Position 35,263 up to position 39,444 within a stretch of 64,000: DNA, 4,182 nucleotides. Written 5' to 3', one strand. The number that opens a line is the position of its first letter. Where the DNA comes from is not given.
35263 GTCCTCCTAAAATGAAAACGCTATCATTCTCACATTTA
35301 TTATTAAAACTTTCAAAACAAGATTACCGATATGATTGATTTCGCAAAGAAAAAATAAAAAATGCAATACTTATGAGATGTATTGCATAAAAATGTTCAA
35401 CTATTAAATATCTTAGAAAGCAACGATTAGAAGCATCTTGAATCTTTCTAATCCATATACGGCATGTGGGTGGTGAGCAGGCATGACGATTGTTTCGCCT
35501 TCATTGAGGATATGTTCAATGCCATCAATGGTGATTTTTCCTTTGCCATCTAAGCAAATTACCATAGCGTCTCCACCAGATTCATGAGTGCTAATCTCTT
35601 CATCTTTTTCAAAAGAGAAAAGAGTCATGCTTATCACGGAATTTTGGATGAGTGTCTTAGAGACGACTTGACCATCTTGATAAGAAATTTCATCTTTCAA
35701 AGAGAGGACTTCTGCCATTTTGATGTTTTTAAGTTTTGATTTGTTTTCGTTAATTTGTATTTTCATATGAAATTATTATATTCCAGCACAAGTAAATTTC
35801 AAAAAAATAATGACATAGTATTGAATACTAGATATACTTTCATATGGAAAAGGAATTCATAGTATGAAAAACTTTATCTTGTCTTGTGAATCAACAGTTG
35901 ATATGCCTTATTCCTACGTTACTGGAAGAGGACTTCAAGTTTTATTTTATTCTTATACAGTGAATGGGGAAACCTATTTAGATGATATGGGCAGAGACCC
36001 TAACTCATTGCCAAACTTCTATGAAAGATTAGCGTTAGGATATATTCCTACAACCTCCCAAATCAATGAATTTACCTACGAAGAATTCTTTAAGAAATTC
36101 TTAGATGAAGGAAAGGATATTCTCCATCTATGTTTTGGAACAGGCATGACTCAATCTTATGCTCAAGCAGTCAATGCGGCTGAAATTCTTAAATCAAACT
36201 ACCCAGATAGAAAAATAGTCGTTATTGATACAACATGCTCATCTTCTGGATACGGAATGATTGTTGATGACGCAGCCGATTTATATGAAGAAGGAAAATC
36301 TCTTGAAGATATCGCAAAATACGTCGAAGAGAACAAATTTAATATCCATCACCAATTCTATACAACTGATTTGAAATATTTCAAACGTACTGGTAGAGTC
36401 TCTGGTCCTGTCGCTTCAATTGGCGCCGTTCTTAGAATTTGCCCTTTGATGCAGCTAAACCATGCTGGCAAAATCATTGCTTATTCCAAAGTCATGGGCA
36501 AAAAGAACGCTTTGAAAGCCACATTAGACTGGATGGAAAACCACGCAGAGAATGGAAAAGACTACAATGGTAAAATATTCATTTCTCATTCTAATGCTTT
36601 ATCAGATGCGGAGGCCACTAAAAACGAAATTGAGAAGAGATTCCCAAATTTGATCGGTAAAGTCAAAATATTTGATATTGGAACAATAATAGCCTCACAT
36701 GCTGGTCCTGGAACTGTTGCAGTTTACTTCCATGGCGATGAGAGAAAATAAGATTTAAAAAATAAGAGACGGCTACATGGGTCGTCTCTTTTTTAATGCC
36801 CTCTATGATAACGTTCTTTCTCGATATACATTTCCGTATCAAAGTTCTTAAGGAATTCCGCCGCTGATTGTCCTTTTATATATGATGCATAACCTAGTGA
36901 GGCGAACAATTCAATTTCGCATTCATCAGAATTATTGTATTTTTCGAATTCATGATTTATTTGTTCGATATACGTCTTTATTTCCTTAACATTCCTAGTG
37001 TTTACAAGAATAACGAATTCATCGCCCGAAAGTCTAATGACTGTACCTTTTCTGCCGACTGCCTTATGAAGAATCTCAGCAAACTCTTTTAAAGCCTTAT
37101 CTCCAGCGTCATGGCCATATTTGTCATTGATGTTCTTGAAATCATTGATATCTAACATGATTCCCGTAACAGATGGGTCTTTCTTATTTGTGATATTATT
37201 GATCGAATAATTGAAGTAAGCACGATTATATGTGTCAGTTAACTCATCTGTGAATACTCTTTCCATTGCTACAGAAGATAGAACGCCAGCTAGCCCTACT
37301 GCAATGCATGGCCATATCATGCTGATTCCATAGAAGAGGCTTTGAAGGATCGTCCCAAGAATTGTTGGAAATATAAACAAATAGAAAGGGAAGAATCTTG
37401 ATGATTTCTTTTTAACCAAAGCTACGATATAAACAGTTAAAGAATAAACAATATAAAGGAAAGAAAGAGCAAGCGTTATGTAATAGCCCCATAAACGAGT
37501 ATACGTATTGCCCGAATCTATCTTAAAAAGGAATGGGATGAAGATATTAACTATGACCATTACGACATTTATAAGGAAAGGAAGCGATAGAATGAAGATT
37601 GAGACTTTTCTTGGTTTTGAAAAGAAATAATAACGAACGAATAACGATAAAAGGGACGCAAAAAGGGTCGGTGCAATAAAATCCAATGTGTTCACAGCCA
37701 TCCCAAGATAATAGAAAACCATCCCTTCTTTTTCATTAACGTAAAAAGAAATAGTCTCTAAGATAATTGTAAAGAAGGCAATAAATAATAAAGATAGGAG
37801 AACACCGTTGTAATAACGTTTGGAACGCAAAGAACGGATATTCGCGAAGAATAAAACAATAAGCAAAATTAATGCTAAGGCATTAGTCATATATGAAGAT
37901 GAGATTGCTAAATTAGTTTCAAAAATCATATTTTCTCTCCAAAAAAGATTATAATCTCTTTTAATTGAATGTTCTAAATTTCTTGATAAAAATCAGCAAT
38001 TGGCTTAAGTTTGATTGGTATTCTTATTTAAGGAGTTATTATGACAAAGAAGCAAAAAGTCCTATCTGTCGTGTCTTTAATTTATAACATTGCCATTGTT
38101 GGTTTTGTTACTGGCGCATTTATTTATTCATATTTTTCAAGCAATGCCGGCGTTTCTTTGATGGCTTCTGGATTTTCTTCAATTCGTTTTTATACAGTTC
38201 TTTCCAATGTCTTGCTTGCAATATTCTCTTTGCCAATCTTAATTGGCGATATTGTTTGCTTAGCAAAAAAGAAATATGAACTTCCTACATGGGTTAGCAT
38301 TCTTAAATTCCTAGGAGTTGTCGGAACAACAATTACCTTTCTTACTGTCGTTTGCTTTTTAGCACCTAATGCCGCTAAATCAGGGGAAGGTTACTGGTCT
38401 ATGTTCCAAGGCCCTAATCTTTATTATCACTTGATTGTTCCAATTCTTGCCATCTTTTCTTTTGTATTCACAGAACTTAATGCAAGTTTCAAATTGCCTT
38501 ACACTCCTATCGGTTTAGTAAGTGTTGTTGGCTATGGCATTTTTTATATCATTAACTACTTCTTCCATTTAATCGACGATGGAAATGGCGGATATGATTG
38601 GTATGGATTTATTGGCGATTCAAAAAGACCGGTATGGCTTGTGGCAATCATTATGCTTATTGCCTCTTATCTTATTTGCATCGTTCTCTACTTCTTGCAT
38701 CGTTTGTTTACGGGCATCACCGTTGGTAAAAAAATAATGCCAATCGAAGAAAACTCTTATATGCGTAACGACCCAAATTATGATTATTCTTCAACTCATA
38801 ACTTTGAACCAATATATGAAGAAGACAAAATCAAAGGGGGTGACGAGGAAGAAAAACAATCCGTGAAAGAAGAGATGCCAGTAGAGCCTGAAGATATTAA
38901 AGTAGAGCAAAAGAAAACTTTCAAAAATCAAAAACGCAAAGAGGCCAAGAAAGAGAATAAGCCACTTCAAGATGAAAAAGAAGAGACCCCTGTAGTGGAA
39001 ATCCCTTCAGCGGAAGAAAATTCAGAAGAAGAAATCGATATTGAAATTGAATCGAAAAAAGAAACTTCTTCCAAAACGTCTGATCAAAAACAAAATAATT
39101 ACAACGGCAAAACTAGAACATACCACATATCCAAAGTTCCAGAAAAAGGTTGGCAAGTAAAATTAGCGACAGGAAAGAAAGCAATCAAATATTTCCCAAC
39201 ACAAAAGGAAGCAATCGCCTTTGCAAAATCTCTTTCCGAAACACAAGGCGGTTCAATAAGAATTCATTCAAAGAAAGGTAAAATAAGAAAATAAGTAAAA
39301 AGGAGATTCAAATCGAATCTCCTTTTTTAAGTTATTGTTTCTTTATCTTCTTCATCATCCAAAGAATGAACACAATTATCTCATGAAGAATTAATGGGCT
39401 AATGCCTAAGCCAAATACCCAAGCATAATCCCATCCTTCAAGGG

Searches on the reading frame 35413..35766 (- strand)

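Call 39: search_protein_families(library=pfam, proteins=[window:35413-35766:-])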
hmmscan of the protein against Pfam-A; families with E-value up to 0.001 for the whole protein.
window:35413-35766:- (117 aa): 2 families
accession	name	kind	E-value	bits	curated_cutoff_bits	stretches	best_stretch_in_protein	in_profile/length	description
PF07883.17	Cupin_2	-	6.9e-10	39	27.2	1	50-113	3-68/70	Cupin domain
PF02311.25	AraC_binding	-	0.00038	20.6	21.1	1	69-102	27-60/135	AraC-like ligand binding domain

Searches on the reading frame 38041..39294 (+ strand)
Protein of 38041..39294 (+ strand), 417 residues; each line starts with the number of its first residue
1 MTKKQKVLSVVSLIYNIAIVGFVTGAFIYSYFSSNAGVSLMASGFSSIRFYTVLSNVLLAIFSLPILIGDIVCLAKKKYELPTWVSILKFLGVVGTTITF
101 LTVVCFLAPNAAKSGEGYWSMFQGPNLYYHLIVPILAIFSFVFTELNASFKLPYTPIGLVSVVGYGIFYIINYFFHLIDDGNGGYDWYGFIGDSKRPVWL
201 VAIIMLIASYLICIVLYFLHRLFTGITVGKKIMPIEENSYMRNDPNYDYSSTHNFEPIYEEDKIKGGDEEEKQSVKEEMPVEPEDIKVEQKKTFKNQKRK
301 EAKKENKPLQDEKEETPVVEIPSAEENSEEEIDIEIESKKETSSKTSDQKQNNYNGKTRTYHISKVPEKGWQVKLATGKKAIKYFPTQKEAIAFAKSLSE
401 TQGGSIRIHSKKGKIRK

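Call 40: search_protein_families(library=pfam, proteins=[window:38041-39294:+])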
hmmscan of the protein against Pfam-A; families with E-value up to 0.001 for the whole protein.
window:38041-39294:+ (417 aa): 1 family
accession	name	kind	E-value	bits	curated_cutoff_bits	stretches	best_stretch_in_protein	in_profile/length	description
PF09954.14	DUF2188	-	6.4e-14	52.3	22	1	361-416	1-57/62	Uncharacterized protein conserved in bacteria (DUF2188)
